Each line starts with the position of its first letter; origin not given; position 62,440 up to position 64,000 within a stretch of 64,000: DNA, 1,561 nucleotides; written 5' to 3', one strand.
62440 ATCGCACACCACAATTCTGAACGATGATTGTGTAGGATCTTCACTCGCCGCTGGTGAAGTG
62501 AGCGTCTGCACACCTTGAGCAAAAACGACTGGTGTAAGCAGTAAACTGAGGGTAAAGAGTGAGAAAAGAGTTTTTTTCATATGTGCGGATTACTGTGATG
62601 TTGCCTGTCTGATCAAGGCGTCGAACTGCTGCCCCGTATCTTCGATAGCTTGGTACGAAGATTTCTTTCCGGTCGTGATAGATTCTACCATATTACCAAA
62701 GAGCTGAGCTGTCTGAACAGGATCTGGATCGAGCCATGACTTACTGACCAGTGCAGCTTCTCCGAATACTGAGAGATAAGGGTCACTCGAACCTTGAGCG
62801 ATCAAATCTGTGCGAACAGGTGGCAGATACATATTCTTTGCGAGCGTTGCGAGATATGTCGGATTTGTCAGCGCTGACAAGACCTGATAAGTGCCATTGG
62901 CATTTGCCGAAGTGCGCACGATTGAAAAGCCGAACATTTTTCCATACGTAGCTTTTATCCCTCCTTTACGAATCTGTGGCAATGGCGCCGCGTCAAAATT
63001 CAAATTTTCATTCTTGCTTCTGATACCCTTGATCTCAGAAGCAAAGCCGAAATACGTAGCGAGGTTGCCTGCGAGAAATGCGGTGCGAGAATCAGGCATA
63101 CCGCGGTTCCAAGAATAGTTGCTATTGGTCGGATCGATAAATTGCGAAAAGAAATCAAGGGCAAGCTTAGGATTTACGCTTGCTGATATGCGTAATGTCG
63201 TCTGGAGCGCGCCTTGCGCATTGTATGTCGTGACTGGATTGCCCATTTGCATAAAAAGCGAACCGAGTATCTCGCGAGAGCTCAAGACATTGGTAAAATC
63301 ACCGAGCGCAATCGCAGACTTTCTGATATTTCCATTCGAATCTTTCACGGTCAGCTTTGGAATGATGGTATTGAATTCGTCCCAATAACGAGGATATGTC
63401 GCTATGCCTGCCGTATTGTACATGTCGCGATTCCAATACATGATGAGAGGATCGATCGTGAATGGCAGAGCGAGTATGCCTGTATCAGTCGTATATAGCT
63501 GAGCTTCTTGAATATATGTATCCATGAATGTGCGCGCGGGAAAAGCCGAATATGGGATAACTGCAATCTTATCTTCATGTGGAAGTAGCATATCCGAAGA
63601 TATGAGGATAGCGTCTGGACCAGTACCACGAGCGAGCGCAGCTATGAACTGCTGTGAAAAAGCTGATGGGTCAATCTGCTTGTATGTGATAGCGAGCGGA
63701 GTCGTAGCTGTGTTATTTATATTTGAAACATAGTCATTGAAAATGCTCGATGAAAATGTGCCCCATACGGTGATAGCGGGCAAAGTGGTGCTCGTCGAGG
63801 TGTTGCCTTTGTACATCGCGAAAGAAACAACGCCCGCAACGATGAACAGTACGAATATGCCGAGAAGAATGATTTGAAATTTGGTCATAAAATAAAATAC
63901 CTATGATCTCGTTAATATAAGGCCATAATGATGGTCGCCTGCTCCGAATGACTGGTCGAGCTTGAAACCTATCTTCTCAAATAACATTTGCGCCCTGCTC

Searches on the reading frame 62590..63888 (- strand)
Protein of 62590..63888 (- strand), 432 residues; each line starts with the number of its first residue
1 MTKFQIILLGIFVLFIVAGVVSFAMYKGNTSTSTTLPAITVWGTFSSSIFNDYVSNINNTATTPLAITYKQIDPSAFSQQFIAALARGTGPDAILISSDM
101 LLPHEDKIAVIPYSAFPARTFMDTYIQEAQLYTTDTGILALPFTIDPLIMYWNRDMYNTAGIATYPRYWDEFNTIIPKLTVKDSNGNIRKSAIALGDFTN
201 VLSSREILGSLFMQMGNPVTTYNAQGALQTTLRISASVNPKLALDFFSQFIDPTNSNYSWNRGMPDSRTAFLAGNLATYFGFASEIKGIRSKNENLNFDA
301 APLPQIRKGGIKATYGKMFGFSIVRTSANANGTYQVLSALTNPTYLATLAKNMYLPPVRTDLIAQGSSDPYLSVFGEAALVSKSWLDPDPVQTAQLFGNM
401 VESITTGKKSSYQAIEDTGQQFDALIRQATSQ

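Call 4: search_protein_families(library=pfam, proteins=[window:62590-63888:-], max_evalue=1)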
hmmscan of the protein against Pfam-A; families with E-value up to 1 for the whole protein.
window:62590-63888:- (432 aa): 2 families
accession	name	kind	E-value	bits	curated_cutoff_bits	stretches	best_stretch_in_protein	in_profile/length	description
PF01547.30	SBP_bac_1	-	2.2e-11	44.8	26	1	66-343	25-303/307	Bacterial extracellular solute-binding protein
PF13416.11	SBP_bac_8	-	4e-11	43.7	27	1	64-364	11-267/279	Bacterial extracellular solute-binding protein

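Call 5: search_protein_families(library=ncbifam, proteins=[window:62590-63888:-], max_evalue=1)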
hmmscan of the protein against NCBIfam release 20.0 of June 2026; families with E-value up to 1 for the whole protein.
window:62590-63888:- (432 aa): 0 families

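Call 6: find_encoding_contigs(protein=window:62590-63888:-, flank=10000, max_places=6)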
Protein window:62590-63888:- (432 aa): 1 contig read that carries it; 1 place shown.
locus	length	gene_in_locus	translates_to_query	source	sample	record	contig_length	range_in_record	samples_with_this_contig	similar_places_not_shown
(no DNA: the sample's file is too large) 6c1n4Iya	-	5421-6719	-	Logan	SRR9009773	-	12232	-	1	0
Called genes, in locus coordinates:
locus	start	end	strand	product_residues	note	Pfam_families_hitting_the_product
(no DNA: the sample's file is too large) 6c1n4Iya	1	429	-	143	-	?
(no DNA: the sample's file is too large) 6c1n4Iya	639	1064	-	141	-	-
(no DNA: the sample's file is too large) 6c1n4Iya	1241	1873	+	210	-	PF13483:Lactamase_B_3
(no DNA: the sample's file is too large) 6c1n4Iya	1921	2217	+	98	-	-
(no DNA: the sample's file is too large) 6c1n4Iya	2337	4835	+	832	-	PF00521:DNA_topoisoIV, PF03989:DNA_gyraseA_C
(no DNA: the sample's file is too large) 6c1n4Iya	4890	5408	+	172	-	PF01135:PCMT (weak), PF08704:GCD14 (weak), PF13489:Methyltransf_23, PF01209:Ubie_methyltran, PF13847:Methyltransf_31, PF08241:Methyltransf_11, PF08242:Methyltransf_12, PF13649:Methyltransf_25, +1 more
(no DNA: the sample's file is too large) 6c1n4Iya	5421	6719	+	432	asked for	PF01547:SBP_bac_1, PF13416:SBP_bac_8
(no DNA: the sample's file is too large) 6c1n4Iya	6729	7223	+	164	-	PF18895:T4SS_pilin (weak)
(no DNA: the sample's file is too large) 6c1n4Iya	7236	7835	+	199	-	PF18895:T4SS_pilin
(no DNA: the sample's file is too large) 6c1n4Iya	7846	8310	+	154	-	PF18895:T4SS_pilin (weak)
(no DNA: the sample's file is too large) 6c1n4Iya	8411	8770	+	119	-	PF18895:T4SS_pilin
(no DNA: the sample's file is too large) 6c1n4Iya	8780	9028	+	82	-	PF18895:T4SS_pilin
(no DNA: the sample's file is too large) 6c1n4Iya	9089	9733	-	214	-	-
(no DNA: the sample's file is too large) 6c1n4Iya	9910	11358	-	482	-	-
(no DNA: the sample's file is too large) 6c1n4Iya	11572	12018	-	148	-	-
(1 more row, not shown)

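Call 41: search_solved_structures(query=window:62590-63888:-, max_evalue=0.01)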
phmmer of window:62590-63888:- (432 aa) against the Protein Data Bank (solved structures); distinct sequences matched with E-value up to 0.01: 2.
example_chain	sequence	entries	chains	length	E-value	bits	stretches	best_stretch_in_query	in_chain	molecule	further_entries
4r9f_A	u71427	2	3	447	1.7e-11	47.1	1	78-374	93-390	MBP1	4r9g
5ysb_A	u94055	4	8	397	0.00026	23.5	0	322-428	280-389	Lin1841 protein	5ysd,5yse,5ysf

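Call 42: find_homologous_proteins(query=window:62590-63888:-, max_evalue=0.001)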
Query window:62590-63888:- (432 aa): 1235 proteins with E <= 0.001 among 8000 candidates; the best 120 are listed.
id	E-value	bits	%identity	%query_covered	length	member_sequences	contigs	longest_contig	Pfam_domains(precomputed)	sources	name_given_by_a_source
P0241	1.9e-282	954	100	100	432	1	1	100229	PF13416.12,PF01547.31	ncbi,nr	ncbi:MAG TPA: extracellular solute-binding protein [Candidatus Paceibacterota bacterium]|nr:extracel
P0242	3.1e-246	835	84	100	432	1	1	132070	PF13416.12,PF01547.31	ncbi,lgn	ncbi:MAG: extracellular solute-binding protein [Patescibacteria group bacterium]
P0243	5.4e-246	834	85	100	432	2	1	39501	PF13416.12,PF01547.31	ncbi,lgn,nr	ncbi:MAG: extracellular solute-binding protein [Candidatus Pacebacteria bacterium]|nr:extracellular 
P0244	1.4e-245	833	85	100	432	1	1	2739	PF13416.12,PF01547.31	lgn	-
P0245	3.9e-234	795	79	100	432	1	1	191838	PF13416.12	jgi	jgi:multiple sugar transport system substrate-binding protein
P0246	4.6e-224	762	76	100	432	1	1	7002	PF13416.12,PF01547.31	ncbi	-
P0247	6.7e-224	762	77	97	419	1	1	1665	PF13416.12,PF01547.31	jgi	jgi:multiple sugar transport system substrate-binding protein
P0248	4.2e-219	746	74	100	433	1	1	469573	PF13416.12,PF01547.31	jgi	jgi:multiple sugar transport system substrate-binding protein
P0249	9.1e-218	741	73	100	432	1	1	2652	PF13416.12,PF01547.31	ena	-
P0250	7.0e-207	705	70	100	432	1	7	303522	PF13416.12,PF01547.31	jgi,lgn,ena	-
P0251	1.3e-206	705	70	100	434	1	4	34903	PF13416.12,PF01547.31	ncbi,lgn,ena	-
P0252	2.2e-205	701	70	100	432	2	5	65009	PF13416.12,PF01547.31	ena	-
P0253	2.0e-204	697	70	100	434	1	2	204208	PF13416.12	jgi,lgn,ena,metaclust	metaclust:\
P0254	8.9e-203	692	69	100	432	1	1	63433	PF13416.12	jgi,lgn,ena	-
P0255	7.5e-201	686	67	100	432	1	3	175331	PF13416.12,PF01547.31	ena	-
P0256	9.8e-199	679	66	100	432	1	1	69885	PF13416.12,PF01547.31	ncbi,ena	-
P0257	1.6e-198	678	68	100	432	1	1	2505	PF13416.12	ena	-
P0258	5.9e-198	676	68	100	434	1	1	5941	PF13416.12,PF01547.31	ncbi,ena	-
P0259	2.6e-195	667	66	100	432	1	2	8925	PF13416.12,PF01547.31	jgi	jgi:ABC-type glycerol-3-phosphate transport system substrate-binding protein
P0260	1.2e-194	665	67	100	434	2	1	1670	PF13416.12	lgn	-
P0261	1.4e-192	658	66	100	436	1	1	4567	PF13416.12,PF01547.31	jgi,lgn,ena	-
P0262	2.2e-191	654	66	100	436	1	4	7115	PF13416.12,PF01547.31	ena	-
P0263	3.3e-189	647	64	100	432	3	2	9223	PF13416.12,PF01547.31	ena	-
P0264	1.7e-187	642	70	91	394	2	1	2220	PF13416.12,PF01547.31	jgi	-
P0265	1.1e-184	632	66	95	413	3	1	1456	PF13416.12,PF01547.31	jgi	jgi:ABC-type glycerol-3-phosphate transport system substrate-binding protein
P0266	6.4e-182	623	63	100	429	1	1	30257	PF13416.12,PF01547.31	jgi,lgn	-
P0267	5.4e-181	620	60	99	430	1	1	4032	PF13416.12,PF01547.31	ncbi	-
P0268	7.4e-181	620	62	99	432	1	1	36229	PF13416.12,PF01547.31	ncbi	-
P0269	7.1e-180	617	62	99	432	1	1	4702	PF13416.12,PF01547.31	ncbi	-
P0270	1.0e-179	616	62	100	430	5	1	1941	PF13416.12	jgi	jgi:ABC-type glycerol-3-phosphate transport system substrate-binding protein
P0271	4.4e-179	614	60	99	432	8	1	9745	PF13416.12,PF01547.31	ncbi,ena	-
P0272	7.1e-179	613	61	99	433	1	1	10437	PF13416.12,PF01547.31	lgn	-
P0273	1.7e-178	612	61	100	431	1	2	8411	PF13416.12,PF01547.31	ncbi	-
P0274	4.6e-178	611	62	100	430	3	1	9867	PF13416.12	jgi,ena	-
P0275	6.5e-177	607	60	100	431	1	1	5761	PF13416.12,PF01547.31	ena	-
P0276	1.0e-176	606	60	99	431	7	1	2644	PF13416.12,PF01547.31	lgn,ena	-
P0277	1.2e-176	606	60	100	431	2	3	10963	PF13416.12,PF01547.31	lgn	-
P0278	2.1e-176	605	60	100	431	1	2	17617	PF13416.12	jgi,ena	jgi:ABC-type glycerol-3-phosphate transport system substrate-binding protein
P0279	3.3e-176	604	60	99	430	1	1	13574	PF13416.12,PF01547.31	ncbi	-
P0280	3.8e-176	604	59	99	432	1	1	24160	PF13416.12,PF01547.31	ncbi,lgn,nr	ncbi:MAG: extracellular solute-binding protein [bacterium]|nr:extracellular solute-binding protein [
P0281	4.6e-176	604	59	99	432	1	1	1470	PF13416.12,PF01547.31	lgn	-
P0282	6.1e-176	604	59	99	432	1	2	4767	PF13416.12,PF01547.31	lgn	-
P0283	7.4e-176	603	61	99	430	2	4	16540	PF13416.12,PF01547.31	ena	-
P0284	1.5e-175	602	59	99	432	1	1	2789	PF13416.12,PF01547.31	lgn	-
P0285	2.5e-175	602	60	99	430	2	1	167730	PF13416.12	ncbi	-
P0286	3.2e-175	601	60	100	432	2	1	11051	PF13416.12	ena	-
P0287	5.3e-175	600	60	99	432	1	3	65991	PF13416.12,PF01547.31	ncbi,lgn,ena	ncbi:MAG: extracellular solute-binding protein [Patescibacteria group bacterium]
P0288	1.6e-174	599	59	99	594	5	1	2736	PF13416.12,PF01547.31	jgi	jgi:ABC-type glycerol-3-phosphate transport system substrate-binding protein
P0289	1.6e-174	599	61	96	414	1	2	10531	PF13416.12,PF01547.31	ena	-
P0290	3.7e-174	598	59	99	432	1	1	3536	PF13416.12,PF01547.31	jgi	-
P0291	4.1e-174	598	59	100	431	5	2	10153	PF13416.12,PF01547.31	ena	-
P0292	5.2e-174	597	58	99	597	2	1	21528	PF13416.12,PF01547.31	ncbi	-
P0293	5.5e-174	597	61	100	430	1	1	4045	PF13416.12,PF01547.31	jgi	jgi:maltose-binding protein MalE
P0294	7.4e-174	597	60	99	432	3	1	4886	PF13416.12,PF01547.31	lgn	-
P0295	9.0e-174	596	59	100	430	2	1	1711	PF13416.12,PF01547.31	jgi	jgi:multiple sugar transport system substrate-binding protein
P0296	9.2e-174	596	59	99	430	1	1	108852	PF13416.12,PF01547.31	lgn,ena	-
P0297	9.7e-174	596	61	100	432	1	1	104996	PF13416.12,PF01547.31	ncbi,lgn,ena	-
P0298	2.6e-173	595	60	100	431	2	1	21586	PF13416.12,PF01547.31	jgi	-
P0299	6.4e-173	594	60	99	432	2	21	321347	PF13416.12,PF01547.31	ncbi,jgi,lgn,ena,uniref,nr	ncbi:MAG: hypothetical protein A3C79_01665 [Candidatus Taylorbacteria bacterium RIFCSPHIGHO2_02_FULL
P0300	8.2e-173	593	60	99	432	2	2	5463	PF13416.12,PF01547.31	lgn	-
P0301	8.8e-173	593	60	95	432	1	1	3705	PF13416.12,PF01547.31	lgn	-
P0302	9.4e-173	593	58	99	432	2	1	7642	PF13416.12,PF01547.31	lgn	-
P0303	1.8e-172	592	58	99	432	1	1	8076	PF13416.12,PF01547.31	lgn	-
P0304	2.0e-172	592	61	99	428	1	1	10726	PF13416.12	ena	-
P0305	2.3e-172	592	58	99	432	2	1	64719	PF13416.12,PF01547.31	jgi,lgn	jgi:ABC-type glycerol-3-phosphate transport system substrate-binding protein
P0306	2.7e-172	592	59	99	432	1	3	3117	PF13416.12,PF01547.31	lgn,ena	-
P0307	2.8e-172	592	58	99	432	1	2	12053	PF13416.12,PF01547.31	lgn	-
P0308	3.8e-172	591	59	99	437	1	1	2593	PF13416.12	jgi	jgi:ABC-type glycerol-3-phosphate transport system substrate-binding protein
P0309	7.9e-172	590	58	100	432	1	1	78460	PF13416.12,PF01547.31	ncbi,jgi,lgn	ncbi:MAG: hypothetical protein RLY66_395 [Candidatus Parcubacteria bacterium]|jgi:ABC-type glycerol-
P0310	8.2e-172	590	58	99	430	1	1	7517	PF13416.12,PF01547.31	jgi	-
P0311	1.0e-171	590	57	99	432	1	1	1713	PF13416.12,PF01547.31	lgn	-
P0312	1.6e-171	589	59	100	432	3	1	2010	PF13416.12,PF01547.31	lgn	-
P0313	1.7e-171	589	60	100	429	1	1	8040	PF01547.31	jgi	jgi:multiple sugar transport system substrate-binding protein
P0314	5.4e-171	587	59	99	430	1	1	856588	PF13416.12,PF01547.31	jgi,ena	-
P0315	5.6e-171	587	58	99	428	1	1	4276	PF13416.12,PF01547.31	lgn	-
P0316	5.6e-171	587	58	99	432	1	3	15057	PF13416.12,PF01547.31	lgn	-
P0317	1.7e-170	586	58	99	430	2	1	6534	PF13416.12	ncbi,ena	ncbi:MAG: extracellular solute-binding protein [Patescibacteria group bacterium]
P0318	2.2e-170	585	58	99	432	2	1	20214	PF13416.12,PF01547.31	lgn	-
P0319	2.3e-170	585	59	99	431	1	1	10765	PF13416.12,PF01547.31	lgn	-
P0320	3.2e-170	585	58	99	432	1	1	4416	PF13416.12,PF01547.31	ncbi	-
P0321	3.8e-170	584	58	99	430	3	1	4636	PF13416.12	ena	-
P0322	6.9e-170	584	58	99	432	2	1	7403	PF13416.12,PF01547.31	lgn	-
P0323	1.1e-169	583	59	100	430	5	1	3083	PF13416.12,PF01547.31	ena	-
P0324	1.1e-169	583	58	99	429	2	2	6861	PF13416.12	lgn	-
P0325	1.3e-169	583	58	99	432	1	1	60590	PF13416.12,PF01547.31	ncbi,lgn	-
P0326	1.4e-169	583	58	100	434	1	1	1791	PF13416.12,PF01547.31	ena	-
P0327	1.5e-169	583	58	99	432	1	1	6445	PF13416.12,PF01547.31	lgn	-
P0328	1.7e-169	582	57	99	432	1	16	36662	PF13416.12,PF01547.31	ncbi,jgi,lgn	jgi:ABC-type glycerol-3-phosphate transport system substrate-binding protein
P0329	2.5e-169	582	57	99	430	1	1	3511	PF13416.12,PF01547.31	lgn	-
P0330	2.6e-169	582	58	100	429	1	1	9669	PF13416.12,PF01547.31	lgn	-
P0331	3.6e-169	581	57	99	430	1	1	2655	PF13416.12,PF01547.31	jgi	jgi:ABC-type glycerol-3-phosphate transport system substrate-binding protein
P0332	3.6e-169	581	58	99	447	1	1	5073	PF13416.12,PF01547.31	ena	-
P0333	4.9e-169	581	60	98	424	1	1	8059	PF13416.12,PF01547.31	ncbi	-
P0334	5.2e-169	581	57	99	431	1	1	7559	PF13416.12,PF01547.31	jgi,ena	-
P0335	5.5e-169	581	57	99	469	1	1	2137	PF13416.12,PF01547.31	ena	-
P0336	7.9e-169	580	58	99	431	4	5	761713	PF13416.12,PF01547.31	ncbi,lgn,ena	ncbi:MAG: extracellular solute-binding protein [Patescibacteria group bacterium]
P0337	1.1e-168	580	56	99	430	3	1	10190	PF13416.12,PF01547.31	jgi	jgi:multiple sugar transport system substrate-binding protein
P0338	1.6e-168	579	57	99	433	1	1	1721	PF13416.12,PF01547.31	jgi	-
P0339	5.6e-168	577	57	99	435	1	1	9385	PF13416.12,PF01547.31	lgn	-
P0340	6.3e-168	577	57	100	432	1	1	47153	PF13416.12,PF01547.31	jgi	jgi:ABC-type glycerol-3-phosphate transport system substrate-binding protein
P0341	1.8e-167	576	57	99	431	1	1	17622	PF13416.12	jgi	jgi:ABC-type glycerol-3-phosphate transport system substrate-binding protein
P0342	1.9e-167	576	57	99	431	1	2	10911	PF13416.12,PF01547.31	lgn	-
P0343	2.0e-167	576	56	99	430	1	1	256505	PF13416.12,PF01547.31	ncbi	ncbi:MAG: extracellular solute-binding protein [Patescibacteria group bacterium]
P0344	2.0e-167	576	56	100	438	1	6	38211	PF13416.12,PF01547.31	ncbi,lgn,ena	ncbi:MAG: extracellular solute-binding protein [Patescibacteria group bacterium]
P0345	2.4e-167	575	58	99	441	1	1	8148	PF13416.12,PF01547.31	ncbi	-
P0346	3.4e-167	575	74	75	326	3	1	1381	PF13416.12,PF01547.31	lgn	-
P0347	3.7e-167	575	57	99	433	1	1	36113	PF13416.12,PF01547.31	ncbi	-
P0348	4.3e-167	574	59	99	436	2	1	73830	PF13416.12,PF01547.31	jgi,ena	-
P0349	5.8e-167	574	62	91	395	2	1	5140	PF13416.12,PF01547.31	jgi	jgi:multiple sugar transport system substrate-binding protein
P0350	6.0e-167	574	56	99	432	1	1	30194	PF13416.12,PF01547.31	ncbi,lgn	-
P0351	9.5e-167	573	56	100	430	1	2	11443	PF13416.12,PF01547.31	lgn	-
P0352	1.3e-166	573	58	99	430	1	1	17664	PF13416.12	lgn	-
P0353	1.9e-166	572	56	100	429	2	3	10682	PF13416.12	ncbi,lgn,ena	ncbi:MAG: extracellular solute-binding protein [Candidatus Taylorbacteria bacterium]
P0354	2.0e-166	572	58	100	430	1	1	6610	PF13416.12,PF01547.31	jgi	jgi:multiple sugar transport system substrate-binding protein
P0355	4.7e-166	571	58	99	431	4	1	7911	PF13416.12,PF01547.31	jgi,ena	-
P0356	1.9e-165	569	58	99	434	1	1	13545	PF13416.12,PF01547.31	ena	-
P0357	5.6e-165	567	56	99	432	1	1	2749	PF13416.12,PF01547.31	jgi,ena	-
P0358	5.7e-165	567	56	99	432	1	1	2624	PF13416.12,PF01547.31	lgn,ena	-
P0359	5.9e-165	567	56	99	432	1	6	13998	PF13416.12,PF01547.31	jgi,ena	-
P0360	7.8e-165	567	56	100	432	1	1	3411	PF13416.12,PF01547.31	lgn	-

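Call 72: search_protein_representatives(protein=P0292)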
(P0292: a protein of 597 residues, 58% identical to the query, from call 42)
Query: 597 residues. Proteins with E-value up to 0.001 (for the whole library): 4235; up to 1e-10: 2058; up to 1e-30: 958. The best 150 are listed.
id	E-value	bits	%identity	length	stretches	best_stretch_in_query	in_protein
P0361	1.4e-191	654.6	54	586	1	1-590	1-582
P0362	2.3e-160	551.5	57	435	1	3-430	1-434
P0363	2.3e-115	403.0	44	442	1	4-427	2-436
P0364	1.5e-107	377.2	43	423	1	9-426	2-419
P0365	1.3e-106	374.1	60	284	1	151-431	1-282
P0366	4.7e-104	365.6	38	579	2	3-429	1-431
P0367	3.0e-103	363.0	41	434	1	3-429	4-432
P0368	2.8e-102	359.8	41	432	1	4-429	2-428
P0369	2.4e-101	356.7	43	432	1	4-425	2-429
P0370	3.5e-101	356.1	42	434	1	4-429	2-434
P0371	7.0e-101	355.2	42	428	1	1-428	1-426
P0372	2.6e-100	353.3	43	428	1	4-423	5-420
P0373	6.9e-100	351.9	41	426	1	4-428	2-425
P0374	1.6e-99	350.6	40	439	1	3-428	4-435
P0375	8.5e-99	348.3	40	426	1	4-423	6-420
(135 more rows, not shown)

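Call 73: search_protein_families(library=pfam, proteins=[P0361, P0366, P0288], max_evalue=0.001)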
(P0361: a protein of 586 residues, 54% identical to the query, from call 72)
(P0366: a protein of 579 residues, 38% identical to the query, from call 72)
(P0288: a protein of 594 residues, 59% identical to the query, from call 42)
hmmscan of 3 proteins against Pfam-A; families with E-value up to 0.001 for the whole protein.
P0361 (586 aa): 0 families

P0366 (579 aa): 3 families
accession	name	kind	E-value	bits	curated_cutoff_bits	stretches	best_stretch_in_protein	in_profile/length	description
PF01547.30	SBP_bac_1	-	4.5e-14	53.6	26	1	65-336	25-294/307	Bacterial extracellular solute-binding protein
PF13416.11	SBP_bac_8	-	5.5e-14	53.1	27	1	65-332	13-232/279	Bacterial extracellular solute-binding protein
PF18895.5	T4SS_pilin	-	5.7e-07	30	26.6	1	504-564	10-71/71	Type IV secretion system pilin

P0288 (594 aa): 3 families
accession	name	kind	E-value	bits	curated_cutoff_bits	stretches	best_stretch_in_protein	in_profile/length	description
PF01547.30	SBP_bac_1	-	4.6e-15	56.8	26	1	66-346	24-305/307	Bacterial extracellular solute-binding protein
PF13416.11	SBP_bac_8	-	5.6e-14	53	27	1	65-364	11-266/279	Bacterial extracellular solute-binding protein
PF18895.5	T4SS_pilin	-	6.6e-05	23.3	26.6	1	518-576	10-69/71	Type IV secretion system pilin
